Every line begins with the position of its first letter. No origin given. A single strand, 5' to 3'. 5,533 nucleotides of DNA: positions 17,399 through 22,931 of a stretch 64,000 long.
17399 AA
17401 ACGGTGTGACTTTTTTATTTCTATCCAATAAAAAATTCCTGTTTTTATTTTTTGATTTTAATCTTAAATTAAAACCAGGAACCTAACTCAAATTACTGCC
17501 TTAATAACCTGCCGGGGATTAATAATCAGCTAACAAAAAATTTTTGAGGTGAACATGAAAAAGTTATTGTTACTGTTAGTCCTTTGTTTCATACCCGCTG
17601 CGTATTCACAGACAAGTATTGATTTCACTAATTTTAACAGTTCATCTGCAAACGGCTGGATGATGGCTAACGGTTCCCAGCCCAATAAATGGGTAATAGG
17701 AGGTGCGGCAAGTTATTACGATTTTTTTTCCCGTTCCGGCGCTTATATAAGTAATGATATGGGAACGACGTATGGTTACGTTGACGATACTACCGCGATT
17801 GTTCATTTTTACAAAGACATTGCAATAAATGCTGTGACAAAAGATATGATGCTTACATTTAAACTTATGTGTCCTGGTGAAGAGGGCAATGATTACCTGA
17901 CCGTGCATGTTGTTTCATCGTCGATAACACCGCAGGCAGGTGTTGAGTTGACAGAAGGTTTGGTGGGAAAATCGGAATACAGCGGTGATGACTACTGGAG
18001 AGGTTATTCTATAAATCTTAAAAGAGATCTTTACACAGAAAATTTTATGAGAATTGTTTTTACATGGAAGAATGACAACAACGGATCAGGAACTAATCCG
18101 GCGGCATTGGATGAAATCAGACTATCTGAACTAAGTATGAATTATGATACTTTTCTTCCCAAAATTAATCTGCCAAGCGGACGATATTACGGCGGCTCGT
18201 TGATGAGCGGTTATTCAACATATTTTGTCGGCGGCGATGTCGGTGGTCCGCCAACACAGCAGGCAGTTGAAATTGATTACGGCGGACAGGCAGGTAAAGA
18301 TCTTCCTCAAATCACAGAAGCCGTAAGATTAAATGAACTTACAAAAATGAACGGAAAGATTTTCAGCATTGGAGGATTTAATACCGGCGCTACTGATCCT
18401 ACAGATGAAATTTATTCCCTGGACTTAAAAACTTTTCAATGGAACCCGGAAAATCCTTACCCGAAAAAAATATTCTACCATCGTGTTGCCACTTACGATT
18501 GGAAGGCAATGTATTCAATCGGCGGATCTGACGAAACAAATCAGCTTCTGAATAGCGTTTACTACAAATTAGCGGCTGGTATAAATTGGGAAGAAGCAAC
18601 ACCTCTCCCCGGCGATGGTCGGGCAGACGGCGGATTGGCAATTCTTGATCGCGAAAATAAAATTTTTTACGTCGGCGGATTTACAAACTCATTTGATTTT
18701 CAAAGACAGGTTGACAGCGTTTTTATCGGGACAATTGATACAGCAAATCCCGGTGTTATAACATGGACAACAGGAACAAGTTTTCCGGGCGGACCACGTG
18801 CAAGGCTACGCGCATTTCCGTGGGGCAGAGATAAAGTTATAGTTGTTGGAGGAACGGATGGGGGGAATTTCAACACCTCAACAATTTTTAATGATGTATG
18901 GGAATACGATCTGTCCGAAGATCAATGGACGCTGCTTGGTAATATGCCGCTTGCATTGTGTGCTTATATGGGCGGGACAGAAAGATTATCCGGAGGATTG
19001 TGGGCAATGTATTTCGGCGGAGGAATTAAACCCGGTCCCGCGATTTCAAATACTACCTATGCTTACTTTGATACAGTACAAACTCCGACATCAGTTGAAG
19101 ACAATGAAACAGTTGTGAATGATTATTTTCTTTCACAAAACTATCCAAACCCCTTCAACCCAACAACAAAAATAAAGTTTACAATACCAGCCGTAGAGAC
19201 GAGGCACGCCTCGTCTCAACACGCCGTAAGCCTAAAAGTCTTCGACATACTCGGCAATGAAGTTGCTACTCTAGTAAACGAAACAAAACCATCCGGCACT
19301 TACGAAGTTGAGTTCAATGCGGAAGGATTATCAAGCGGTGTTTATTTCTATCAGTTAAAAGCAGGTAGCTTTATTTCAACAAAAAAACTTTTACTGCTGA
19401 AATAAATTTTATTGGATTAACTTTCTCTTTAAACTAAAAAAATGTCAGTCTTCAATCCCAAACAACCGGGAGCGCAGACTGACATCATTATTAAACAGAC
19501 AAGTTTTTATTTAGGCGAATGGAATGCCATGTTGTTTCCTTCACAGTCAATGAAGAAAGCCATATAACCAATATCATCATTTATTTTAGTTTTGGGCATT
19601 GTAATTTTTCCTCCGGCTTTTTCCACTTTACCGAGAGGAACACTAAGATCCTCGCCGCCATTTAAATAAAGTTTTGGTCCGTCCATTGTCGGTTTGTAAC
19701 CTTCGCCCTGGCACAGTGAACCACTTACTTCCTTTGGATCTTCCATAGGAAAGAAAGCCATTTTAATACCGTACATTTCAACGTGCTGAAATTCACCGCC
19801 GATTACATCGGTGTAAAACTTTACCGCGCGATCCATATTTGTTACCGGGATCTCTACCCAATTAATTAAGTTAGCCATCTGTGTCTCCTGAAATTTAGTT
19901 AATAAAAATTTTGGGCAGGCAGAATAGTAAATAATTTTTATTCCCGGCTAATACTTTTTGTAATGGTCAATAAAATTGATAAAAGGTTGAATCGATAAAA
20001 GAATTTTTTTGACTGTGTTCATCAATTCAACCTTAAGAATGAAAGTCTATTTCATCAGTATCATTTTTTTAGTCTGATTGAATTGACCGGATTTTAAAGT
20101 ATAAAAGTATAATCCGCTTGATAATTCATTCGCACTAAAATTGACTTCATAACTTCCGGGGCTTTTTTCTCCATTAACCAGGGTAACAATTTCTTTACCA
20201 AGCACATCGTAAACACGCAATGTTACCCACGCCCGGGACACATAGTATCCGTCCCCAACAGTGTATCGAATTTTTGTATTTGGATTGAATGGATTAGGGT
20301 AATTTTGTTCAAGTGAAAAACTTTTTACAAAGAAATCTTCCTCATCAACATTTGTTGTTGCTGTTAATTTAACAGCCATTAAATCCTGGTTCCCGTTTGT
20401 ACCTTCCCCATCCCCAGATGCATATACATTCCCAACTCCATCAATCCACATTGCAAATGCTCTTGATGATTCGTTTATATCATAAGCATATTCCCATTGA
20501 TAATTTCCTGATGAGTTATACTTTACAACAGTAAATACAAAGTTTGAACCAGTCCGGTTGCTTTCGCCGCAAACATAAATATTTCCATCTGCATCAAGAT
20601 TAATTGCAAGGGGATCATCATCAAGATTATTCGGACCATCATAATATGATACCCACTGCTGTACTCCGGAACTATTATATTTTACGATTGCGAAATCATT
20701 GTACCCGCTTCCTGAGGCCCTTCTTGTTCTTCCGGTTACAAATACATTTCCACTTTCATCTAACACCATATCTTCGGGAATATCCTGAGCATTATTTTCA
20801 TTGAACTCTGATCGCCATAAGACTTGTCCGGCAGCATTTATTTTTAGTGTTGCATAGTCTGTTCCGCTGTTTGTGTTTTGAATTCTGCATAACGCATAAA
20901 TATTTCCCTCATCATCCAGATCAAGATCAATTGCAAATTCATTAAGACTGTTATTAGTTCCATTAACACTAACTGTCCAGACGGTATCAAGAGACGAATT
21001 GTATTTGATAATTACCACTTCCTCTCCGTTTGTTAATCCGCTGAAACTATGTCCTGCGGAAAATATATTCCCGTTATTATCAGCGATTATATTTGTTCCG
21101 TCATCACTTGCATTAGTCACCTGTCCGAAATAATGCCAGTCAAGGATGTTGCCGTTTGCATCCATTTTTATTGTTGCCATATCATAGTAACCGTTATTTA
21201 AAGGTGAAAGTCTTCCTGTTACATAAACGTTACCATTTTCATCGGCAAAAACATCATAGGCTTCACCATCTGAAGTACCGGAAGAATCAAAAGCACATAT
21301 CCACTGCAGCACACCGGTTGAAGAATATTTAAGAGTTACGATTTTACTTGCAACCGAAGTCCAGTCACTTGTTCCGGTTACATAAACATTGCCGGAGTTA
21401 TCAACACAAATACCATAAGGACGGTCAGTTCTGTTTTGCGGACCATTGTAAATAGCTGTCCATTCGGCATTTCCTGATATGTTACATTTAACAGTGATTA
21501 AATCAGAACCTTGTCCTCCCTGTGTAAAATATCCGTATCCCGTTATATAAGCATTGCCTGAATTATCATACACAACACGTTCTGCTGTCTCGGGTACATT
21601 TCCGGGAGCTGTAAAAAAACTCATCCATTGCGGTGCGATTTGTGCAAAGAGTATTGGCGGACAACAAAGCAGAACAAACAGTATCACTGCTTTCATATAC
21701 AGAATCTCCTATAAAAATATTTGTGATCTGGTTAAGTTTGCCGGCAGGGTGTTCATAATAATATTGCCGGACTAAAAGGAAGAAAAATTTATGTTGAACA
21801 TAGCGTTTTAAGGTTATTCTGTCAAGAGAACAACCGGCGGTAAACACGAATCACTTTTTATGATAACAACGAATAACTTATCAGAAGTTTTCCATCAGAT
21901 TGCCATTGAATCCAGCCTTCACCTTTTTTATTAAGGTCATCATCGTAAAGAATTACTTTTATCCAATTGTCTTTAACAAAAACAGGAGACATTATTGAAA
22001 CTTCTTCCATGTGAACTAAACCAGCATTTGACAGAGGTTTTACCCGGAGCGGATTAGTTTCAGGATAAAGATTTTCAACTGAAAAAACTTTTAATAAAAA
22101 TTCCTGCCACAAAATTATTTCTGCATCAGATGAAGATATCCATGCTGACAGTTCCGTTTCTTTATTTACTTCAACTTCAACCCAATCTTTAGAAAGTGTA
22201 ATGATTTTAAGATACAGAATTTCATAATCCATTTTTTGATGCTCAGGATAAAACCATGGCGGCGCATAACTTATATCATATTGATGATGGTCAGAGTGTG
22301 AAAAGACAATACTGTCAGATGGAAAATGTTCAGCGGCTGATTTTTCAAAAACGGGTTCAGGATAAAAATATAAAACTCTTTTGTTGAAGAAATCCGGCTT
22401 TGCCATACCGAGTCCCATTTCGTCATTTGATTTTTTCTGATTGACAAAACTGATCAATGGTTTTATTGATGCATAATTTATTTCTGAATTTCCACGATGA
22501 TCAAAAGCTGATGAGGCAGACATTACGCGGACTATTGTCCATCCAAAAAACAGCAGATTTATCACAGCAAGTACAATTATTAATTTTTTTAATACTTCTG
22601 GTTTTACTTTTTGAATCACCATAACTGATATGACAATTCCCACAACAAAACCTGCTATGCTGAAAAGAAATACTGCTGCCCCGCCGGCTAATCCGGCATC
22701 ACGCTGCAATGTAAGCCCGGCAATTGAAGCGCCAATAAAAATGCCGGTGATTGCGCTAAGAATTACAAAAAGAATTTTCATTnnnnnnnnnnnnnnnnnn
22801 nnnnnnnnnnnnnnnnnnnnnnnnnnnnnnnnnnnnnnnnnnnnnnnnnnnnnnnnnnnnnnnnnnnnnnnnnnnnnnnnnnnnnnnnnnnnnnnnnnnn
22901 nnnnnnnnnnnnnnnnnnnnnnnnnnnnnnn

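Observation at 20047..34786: Two paralogous ECF-sigma / TPR Ser-Thr-kinase modules interleaved with T9SS-exported beta-propeller genes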

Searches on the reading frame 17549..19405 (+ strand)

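Call 16: search_protein_families(library=pfam, proteins=[window:17549-19405:+], max_evalue=0.0001)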
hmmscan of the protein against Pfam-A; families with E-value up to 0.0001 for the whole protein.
window:17549-19405:+ (618 aa): 10 families
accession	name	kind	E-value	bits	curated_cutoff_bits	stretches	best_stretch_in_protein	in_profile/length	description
PF01344.31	Kelch_1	-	1.5e-16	60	20.1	1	428-467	12-46/46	Kelch motif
PF24681.1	Kelch_KLHDC2_KLHL20_DRC7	-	2e-14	53.9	50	1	264-465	4-196/221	KLHDC2/KLHL20/DRC7 Kelch-repeats domain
PF24981.1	Beta-prop_ATRN-LZTR1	-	5.7e-11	42.6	50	0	266-391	47-182/289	Attractin/LZTR1 beta-propeller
PF18962.6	Por_Secre_tail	-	3e-10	40.7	27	1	532-614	2-73/75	Secretion system C-terminal sorting domain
PF07646.21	Kelch_2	-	9.8e-09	35.2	21.3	0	427-467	11-48/48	Kelch motif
PF13418.12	Kelch_4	-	1.9e-08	34.5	21.6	1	426-467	11-48/49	Galactose oxidase, central domain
PF13415.12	Kelch_3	-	5.7e-08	33.2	22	1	428-469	2-39/48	Galactose oxidase, central domain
PF13964.12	Kelch_6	-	8.4e-08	32.4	25.3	0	428-467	12-47/50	Kelch motif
PF24996.1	NANM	-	1.5e-07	31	45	0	405-531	42-159/350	N-acetylneuraminate epimerase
PF25210.1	Kelch_FKB95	-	8.4e-05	22.8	70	0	205-308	26-129/268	FKB95, Kelch-repeats domain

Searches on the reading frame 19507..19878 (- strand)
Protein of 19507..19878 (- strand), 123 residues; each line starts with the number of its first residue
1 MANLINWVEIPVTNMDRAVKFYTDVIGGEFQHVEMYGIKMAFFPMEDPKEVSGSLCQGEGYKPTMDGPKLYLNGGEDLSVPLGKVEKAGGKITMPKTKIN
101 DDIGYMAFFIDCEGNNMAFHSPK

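Call 3: search_protein_families(library=pfam, proteins=[window:19507-19878:-], max_evalue=0.01)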
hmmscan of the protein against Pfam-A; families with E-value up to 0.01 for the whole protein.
window:19507-19878:- (123 aa): 2 families
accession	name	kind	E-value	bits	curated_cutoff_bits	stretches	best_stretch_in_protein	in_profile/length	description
PF00903.31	Glyoxalase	-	5.5e-07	30.4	20.6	1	5-111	2-113/121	Glyoxalase/Bleomycin resistance protein/Dioxygenase superfamily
PF22677.2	Ble-like_N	-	8.8e-05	22.6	24.5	1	7-35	4-32/41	Bleomycin resistance protein-like N-terminal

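Call 4: search_protein_families(library=ncbifam, proteins=[window:19507-19878:-], max_evalue=0.01)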
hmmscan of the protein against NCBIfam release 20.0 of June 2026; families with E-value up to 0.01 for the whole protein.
window:19507-19878:- (123 aa): 4 families
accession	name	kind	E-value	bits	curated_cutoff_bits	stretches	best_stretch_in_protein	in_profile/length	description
NF053614.1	AfsKbindKbpAStmc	equivalog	8.1e-05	22.4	250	1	7-121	7-113/231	AfsK-binding protein KbpA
NF000467.1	FosG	exception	9.6e-05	22.4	240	1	4-121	4-111/132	FosG family fosfomycin resistance glutathione transferase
TIGR02295.1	HpaD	equivalog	0.005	16.1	321.4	1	6-120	6-116/298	3,4-dihydroxyphenylacetate 2,3-dioxygenase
TIGR03211.1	catechol_2_3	equivalog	0.0092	15.3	320.2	1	6-35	6-35/303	catechol 2,3-dioxygenase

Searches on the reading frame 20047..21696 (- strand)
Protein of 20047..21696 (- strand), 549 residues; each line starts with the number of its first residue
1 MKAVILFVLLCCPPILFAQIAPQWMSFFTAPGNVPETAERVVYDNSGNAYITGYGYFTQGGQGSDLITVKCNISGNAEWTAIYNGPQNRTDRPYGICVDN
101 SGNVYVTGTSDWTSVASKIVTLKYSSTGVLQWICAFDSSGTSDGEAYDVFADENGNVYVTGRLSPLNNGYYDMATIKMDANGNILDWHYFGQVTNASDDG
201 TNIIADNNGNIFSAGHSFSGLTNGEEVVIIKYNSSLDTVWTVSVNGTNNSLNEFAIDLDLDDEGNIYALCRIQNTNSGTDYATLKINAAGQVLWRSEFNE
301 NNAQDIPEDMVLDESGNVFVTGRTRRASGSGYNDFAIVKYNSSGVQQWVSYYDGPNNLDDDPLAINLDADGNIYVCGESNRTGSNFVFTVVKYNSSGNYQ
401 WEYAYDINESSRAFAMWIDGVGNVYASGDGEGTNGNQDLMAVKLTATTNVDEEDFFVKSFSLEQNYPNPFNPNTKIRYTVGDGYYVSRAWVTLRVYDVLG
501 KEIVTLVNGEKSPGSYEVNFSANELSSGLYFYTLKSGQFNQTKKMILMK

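Call 3: search_protein_families(library=pfam, proteins=[window:20047-21696:-], max_evalue=0.01)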
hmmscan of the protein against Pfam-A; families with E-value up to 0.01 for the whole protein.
window:20047-21696:- (549 aa): 4 families
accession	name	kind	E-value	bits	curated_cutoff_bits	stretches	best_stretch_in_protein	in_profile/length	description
PF06739.17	SBBP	-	1.5e-26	92.5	20.5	3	78-111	1-33/38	Beta-propeller repeat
PF18962.6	Por_Secre_tail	-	8.1e-09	36.1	27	1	466-546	2-74/75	Secretion system C-terminal sorting domain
PF15533.11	Ntox33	-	0.00075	20.4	28.4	0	144-159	33-48/65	Bacterial toxin 33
PF07494.17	Reg_prop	-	0.0029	18.1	20.4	0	93-108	7-22/24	Two component regulator propeller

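Call 4: search_protein_families(library=ncbifam, proteins=[window:20047-21696:-], max_evalue=0.01)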
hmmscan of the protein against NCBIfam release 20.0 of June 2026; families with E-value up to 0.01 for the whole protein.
window:20047-21696:- (549 aa): 3 families
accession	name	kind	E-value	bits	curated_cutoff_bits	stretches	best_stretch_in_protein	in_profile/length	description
NF047494.1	Lepto_SBBP_lipo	equivalog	3.3e-40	138.1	400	4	224-330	102-213/466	SBBP repeat beta-propeller lipoprotein, LipL53 family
TIGR02608.1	delta_60_rpt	domain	2.1e-15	56.3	76.5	2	364-398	5-39/55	delta-60 repeat domain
TIGR04183.1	Por_Secre_tail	domain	2.5e-09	37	23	1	466-546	2-70/72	T9SS type A sorting domain-containing protein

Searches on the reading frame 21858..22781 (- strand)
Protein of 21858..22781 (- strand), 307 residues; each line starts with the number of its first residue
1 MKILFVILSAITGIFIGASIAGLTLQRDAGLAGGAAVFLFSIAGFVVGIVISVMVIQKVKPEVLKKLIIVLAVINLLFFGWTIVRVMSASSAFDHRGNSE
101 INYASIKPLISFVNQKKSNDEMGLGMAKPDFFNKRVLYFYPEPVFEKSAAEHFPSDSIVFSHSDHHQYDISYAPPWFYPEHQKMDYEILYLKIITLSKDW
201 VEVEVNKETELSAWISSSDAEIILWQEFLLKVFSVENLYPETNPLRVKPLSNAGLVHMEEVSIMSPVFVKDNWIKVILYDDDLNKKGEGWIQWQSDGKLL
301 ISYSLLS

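Call 3: search_protein_families(library=pfam, proteins=[window:21858-22781:-], max_evalue=0.01)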
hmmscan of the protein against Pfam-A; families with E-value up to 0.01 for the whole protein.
window:21858-22781:- (307 aa): 1 family
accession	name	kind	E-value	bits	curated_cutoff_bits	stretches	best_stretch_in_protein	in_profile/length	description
PF06912.16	DUF1275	-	0.0075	16.6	25.4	0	6-83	23-93/193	Protein of unknown function (DUF1275)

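Call 4: search_protein_families(library=ncbifam, proteins=[window:21858-22781:-], max_evalue=0.01)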
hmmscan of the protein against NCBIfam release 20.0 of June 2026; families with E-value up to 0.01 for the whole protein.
window:21858-22781:- (307 aa): 0 families

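Call 69: find_homologous_proteins(query=window:21858-22781:-, max_evalue=0.001)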
Query window:21858-22781:- (307 aa): 209 proteins with E <= 0.001 among 2531 candidates; the best 120 are listed.
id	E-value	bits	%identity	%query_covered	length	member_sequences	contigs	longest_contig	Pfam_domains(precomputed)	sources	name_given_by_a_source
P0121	9.2e-199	677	100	100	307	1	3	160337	-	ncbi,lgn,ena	-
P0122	8.1e-163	559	81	100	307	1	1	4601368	-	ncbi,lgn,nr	ncbi:MAG: hypothetical protein IPM56_17195 [Ignavibacteriales bacterium]|nr:MAG: hypothetical protei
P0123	1.2e-154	532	76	100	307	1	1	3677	-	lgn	-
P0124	7.3e-137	474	70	100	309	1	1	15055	-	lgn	-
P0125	8.6e-109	381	54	100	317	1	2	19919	-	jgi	jgi:hypothetical protein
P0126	1.3e-105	371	54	100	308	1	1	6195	-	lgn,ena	-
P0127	5.4e-104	366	55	100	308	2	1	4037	-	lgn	-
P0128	6.7e-103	362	51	100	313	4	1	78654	-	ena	-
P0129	8.9e-103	362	54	100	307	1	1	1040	-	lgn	-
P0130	2.6e-102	360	53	100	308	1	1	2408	-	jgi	-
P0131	3.8e-102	360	53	100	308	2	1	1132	-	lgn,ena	-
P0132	7.1e-102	359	51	100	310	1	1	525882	-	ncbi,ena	-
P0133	1.5e-100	354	50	100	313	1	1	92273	-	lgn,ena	-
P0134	1.8e-99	351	52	100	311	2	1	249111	-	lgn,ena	-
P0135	6.3e-99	349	52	100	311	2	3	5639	-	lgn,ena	-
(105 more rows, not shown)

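Call 77: predict_structure(alignment_id=A2)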
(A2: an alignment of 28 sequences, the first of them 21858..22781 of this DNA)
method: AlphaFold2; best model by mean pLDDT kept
length: 307 residues; sequences in the alignment: 28
mean_pLDDT: 86.0   pTM: 0.59
mean pLDDT of the five models: 86.0, 85.4, 84.6, 84.0, 83.4
residues with pLDDT >= 90: 208; 70-90: 62; 50-70: 10; < 50: 27
segments of 3 or more residues with pLDDT < 50: 93-119
pLDDT, mean of each block of 10 residues (from residue 1): 94 94 76 85 97 93 92 93 79 41 31 36 91 94 85 94 83 95 92 93 95 96 96 94 95 87 94 96 94 93 89
secondary structure, 60 per line:
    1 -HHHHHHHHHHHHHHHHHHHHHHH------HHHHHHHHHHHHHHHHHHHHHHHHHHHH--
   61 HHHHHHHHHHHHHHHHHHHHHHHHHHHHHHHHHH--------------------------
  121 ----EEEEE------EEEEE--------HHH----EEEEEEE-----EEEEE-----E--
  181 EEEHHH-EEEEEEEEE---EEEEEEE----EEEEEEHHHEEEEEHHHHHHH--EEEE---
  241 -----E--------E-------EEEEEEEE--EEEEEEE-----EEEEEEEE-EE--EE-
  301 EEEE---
elements in order: H2-24 H31-58 H61-94 E125-129 E136-140 E156-162 E168-172 E181-183 E188-196 E200-206 E211-216 E220-224 H225-231 E234-237 E263-270 E273-279 E285-292 E301-304

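Call 80: fold_search(model_id=the predicted structure, library=pdb)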
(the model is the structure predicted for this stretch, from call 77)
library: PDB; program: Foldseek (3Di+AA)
matches with E <= 10: 543; with E <= 0.001: 1
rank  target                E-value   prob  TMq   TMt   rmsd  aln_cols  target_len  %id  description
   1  9a7d_A                5.5e-05  0.94  0.15  0.09  22.4       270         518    9  Integrative model of YRVJ-YACD by crosslinking MS and deep learning (released 2024-09-18)
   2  3npf_A                5.5e-03  0.99  0.19  0.20  15.1       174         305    7  Crystal structure of a putative dipeptidyl-peptidase VI (BACOVA_00612) from Bacteroides ovatus at 1.72 A resolution (released 2010-07-28)
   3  8ram_Z                2.9e-02  0.80  0.12  0.09  14.0       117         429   13  Structure of Sen1 bound RNA Polymerase II pre-termination complex (released 2024-10-30)
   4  3m1u_B                3.2e-02  0.57  0.16  0.12  15.9       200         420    7  Crystal structure of a Putative gamma-D-glutamyl-L-diamino acid endopeptidase (DVU_0896) from DESULFOVIBRIO VULGARIS H (released 2010-04-07)
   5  8rap_Z                6.5e-02  0.63  0.12  0.09  13.7       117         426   12  Structure of Sen1-ADP.BeF3 bound RNA Polymerase II pre-termination complex (released 2024-10-30)
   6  8xrm_Z                8.1e-02  0.28  0.13  0.09  11.0       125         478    8  RNA polymerase II elongation complex with DSIF, SPT6, and ELOF1 transcribing genomic DNA extracted from human nuclei (released 2025-05-07)
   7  5d74_A                1.0e-01  0.16  0.12  0.14  13.1       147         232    7  The crystal structure of Ly7917 (released 2016-08-17)
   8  6sqx_B                1.1e-01  0.21  0.14  0.10  16.0       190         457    9  Insights into a novel NlpC/P60 Endopeptidase from Photobacterium damselae subsp. piscicida (released 2020-09-30)
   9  5d74_B                1.1e-01  0.16  0.12  0.15  14.2       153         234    8  The crystal structure of Ly7917 (released 2016-08-17)
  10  5d76_B                1.2e-01  0.35  0.14  0.18  12.2       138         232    9  The crystal structure of Ly7917 with the hydrolyzing product of MDP (released 2016-08-17)
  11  6sqx_A                1.3e-01  0.20  0.14  0.10  16.1       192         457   10  Insights into a novel NlpC/P60 Endopeptidase from Photobacterium damselae subsp. piscicida (released 2020-09-30)
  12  5ohq                  1.4e-01  0.38  0.12  0.29  11.8       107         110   15  Crystal structure of the KOW6-KOW7 domain of human DSIF (released 2017-09-13)
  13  9wms_W                1.6e-01  0.18  0.14  0.09  11.9       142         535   13  Co-transcriptional histone H3K36 methylation complex containing RNA polymerase II elongation complex, Set2, and the up (released 2025-12-24)
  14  4ova_C                1.6e-01  0.15  0.10  0.14  14.0       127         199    7  Structure of the two tandem Tudor domains and a new identified KH0 domain from human Fragile X Mental Retardation Prot (released 2015-02-25)
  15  6spb_C                2.2e-01  0.10  0.11  0.12  13.9       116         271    8  Pseudomonas aeruginosa 50s ribosome from a clinical isolate with a mutation in uL6 (released 2019-10-16)
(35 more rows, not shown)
